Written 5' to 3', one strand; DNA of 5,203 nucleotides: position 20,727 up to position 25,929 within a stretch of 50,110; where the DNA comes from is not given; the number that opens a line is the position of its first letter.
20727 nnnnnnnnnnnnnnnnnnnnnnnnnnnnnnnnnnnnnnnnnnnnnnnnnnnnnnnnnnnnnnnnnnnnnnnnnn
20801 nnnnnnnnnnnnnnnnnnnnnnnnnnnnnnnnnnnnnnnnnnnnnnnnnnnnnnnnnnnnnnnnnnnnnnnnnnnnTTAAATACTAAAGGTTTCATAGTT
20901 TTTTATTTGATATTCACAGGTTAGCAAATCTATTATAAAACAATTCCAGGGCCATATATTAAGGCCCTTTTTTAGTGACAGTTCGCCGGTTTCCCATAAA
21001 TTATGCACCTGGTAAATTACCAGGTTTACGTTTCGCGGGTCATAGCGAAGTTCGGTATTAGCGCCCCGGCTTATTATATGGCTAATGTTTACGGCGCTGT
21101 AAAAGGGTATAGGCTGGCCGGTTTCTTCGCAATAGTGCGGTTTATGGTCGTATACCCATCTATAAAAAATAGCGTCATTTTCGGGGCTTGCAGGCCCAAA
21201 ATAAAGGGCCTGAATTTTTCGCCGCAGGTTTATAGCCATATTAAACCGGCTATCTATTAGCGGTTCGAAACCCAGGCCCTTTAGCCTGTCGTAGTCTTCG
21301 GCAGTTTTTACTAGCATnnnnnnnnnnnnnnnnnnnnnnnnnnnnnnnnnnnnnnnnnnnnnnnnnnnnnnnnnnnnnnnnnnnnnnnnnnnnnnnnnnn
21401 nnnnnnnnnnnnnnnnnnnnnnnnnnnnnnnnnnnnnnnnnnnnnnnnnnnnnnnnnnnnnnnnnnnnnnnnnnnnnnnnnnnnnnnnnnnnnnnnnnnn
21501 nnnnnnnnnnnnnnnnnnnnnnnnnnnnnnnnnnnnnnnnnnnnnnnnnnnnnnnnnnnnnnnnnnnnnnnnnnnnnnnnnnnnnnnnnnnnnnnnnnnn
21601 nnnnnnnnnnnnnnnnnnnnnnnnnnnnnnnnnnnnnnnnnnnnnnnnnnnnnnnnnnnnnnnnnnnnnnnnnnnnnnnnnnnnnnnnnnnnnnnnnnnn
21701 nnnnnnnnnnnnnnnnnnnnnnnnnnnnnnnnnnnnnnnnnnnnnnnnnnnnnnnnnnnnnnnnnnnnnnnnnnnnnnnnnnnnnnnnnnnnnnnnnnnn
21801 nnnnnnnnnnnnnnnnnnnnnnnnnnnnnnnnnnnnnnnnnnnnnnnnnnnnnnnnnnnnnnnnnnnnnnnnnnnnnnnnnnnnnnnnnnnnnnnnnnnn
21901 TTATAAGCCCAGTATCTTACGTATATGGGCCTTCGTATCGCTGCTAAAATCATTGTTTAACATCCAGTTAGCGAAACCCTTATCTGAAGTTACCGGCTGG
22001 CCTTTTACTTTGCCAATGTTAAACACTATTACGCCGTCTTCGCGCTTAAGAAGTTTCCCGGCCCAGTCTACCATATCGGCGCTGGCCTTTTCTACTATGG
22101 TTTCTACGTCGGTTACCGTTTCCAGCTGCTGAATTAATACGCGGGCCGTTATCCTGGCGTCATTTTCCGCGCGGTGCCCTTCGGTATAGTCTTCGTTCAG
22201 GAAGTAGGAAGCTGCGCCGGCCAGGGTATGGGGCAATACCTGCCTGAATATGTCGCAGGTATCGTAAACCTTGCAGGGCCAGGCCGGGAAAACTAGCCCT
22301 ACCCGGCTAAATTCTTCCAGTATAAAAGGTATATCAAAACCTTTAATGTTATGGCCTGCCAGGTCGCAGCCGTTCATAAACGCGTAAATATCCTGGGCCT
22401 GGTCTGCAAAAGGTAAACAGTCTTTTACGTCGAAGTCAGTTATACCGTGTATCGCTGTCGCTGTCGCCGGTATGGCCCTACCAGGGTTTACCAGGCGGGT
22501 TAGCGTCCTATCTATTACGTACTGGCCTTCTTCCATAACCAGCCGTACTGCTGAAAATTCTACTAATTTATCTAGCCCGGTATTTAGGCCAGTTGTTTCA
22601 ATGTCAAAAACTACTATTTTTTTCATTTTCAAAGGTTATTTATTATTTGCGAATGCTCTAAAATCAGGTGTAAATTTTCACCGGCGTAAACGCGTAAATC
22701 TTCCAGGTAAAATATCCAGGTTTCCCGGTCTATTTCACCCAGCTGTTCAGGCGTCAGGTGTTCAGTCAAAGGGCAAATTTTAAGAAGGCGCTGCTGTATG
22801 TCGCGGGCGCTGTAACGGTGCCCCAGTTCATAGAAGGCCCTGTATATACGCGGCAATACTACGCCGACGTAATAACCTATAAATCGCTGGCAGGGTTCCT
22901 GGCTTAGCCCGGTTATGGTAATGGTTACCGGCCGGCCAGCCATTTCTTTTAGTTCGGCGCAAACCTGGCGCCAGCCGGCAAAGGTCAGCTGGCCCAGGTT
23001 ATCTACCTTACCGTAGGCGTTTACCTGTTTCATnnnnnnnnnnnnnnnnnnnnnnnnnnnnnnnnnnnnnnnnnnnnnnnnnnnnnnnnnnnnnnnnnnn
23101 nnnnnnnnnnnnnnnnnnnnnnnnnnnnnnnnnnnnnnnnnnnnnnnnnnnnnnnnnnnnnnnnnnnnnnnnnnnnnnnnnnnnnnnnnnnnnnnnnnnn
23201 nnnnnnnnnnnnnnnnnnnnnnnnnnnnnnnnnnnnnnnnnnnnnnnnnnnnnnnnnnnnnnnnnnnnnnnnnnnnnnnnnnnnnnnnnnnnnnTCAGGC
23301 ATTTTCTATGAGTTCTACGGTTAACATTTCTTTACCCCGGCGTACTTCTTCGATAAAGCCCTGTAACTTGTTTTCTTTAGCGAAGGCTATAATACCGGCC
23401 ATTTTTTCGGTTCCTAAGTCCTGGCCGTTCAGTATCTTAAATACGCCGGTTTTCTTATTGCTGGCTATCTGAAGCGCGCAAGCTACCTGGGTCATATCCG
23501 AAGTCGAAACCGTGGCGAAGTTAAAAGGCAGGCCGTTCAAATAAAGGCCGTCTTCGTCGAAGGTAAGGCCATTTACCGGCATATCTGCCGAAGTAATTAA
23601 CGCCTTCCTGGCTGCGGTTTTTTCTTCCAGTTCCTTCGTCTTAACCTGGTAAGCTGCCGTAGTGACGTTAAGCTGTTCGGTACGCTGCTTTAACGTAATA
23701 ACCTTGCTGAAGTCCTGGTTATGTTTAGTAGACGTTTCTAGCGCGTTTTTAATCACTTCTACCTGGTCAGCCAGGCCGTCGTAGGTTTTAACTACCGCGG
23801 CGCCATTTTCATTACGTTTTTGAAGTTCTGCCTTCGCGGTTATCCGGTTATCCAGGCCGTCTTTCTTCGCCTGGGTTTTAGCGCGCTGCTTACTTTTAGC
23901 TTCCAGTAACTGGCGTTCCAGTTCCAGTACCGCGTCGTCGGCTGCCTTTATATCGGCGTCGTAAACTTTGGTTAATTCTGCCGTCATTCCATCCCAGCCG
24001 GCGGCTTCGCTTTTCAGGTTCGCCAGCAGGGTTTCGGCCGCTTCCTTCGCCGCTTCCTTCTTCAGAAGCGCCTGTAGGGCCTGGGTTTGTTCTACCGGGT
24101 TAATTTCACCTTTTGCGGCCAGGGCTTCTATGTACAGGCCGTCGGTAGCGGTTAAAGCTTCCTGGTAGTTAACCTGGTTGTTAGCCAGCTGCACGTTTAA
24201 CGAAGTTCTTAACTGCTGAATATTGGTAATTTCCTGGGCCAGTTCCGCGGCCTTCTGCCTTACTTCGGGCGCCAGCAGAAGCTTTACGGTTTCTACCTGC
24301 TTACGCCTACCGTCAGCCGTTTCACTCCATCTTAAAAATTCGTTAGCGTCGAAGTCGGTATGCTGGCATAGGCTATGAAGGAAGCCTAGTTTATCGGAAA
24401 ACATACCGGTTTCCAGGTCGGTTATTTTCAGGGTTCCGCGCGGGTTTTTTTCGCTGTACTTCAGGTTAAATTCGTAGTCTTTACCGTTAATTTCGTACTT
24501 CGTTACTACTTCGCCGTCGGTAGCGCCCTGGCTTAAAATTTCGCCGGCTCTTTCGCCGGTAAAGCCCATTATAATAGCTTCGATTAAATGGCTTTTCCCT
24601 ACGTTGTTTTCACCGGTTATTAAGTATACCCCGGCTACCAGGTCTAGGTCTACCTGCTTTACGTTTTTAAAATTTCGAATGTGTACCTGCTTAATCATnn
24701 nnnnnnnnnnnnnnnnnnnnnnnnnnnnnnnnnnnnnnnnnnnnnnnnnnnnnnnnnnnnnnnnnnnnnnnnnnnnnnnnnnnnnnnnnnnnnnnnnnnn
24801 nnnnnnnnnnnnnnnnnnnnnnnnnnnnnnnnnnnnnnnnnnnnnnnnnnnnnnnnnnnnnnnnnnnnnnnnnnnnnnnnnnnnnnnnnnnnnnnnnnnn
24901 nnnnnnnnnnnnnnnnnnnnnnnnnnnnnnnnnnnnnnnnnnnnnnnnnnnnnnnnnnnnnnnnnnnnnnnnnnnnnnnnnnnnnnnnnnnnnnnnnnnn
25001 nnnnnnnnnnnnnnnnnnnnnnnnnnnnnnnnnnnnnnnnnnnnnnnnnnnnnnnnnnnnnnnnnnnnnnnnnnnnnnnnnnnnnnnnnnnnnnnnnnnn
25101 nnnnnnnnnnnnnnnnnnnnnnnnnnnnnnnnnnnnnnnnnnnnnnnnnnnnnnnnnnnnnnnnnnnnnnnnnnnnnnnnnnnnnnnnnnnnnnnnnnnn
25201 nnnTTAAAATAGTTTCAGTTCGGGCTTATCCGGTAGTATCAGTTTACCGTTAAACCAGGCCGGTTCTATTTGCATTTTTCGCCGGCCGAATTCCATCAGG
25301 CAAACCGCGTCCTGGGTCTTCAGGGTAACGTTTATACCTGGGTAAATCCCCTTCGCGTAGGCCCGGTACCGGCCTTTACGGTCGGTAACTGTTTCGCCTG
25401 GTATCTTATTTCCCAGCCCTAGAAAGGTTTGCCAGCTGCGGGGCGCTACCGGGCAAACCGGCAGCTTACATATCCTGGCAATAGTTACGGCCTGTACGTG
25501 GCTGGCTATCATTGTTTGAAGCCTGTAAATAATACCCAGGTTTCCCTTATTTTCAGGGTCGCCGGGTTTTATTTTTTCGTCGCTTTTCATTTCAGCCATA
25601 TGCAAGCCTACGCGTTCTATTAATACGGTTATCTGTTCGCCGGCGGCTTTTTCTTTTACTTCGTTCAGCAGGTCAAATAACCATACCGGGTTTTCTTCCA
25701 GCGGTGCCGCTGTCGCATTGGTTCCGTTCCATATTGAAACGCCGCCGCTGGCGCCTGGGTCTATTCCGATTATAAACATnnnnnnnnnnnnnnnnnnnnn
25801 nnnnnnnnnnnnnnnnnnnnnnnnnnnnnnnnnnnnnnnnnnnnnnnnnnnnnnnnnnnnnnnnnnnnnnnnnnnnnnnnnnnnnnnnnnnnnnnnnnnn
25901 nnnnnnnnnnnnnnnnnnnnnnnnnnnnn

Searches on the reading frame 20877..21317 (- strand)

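Call 12: search_protein_families(library=phrogs, proteins=[window:20877-21317:-], max_evalue=0.001)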
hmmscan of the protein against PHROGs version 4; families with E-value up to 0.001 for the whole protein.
window:20877-21317:- (146 aa): 1 family
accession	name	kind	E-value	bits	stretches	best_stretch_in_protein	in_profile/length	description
phrog_144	-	DNA, RNA and nucleotide metabolism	0.00024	21.8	1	52-113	76-137/175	HNH endonuclease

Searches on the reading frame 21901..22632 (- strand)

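Call 22: search_protein_families(library=phrogs, proteins=[window:21901-22632:-], max_evalue=0.001)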
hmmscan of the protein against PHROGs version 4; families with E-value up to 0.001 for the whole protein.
window:21901-22632:- (243 aa): 4 families
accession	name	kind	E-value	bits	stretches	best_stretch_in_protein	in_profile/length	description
phrog_192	-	DNA, RNA and nucleotide metabolism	5.4e-49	168.6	1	1-234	103-337/397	DNA polymerase exonuclease subunit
phrog_14632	-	DNA, RNA and nucleotide metabolism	5.4e-15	56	1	5-168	83-241/380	DNA polymerase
phrog_403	-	DNA, RNA and nucleotide metabolism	1e-09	38.7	1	2-145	63-200/321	DNA polymerase exonuclease subunit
phrog_17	-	DNA, RNA and nucleotide metabolism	9e-07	28.2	1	1-125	667-760/1445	DNA polymerase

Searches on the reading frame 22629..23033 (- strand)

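Call 22: search_protein_families(library=phrogs, proteins=[window:22629-23033:-], max_evalue=0.001)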
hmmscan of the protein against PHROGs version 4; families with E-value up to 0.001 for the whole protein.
window:22629-23033:- (134 aa): 1 family
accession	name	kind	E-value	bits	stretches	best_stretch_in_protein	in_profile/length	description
phrog_23774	-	unknown function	7.5e-10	39.8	1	2-93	4-94/145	-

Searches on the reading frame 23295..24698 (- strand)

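Call 22: search_protein_families(library=phrogs, proteins=[window:23295-24698:-], max_evalue=0.001)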
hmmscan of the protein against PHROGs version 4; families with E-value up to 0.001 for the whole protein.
window:23295-24698:- (467 aa): 8 families
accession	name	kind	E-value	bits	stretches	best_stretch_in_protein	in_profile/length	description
phrog_1499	-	unknown function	1.1e-42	147.8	1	2-458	5-414/427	-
phrog_77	-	DNA, RNA and nucleotide metabolism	1.1e-09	38.4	1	2-82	298-386/967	SbcC-like subunit of palindrome specific endonuclease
phrog_8323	-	unknown function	1.1e-08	35.1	1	2-82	51-137/623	-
phrog_14451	-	unknown function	7.3e-07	29.1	1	1-86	1-84/553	-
phrog_3940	-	unknown function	9.4e-07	29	1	1-49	4-52/537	-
phrog_9802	-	unknown function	5.4e-06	26.7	1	2-43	5-46/438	-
phrog_4747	-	unknown function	4.5e-05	23.7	1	1-354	2-327/610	-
phrog_19212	-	unknown function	0.00073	19.2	0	2-47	3-50/550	-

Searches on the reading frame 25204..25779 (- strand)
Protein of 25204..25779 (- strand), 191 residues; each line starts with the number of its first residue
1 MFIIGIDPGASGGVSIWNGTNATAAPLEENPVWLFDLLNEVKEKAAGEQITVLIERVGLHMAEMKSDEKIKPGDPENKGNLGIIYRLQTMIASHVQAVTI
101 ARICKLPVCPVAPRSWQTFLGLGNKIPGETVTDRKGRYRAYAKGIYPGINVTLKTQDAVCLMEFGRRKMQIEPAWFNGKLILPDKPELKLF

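Call 22: search_protein_families(library=phrogs, proteins=[window:25204-25779:-], max_evalue=0.001)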
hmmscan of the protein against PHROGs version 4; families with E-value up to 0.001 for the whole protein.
window:25204-25779:- (191 aa): 1 family
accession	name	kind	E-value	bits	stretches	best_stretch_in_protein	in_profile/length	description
phrog_1770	-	DNA, RNA and nucleotide metabolism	2.7e-14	54.5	1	1-171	4-153/158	Holliday junction resolvase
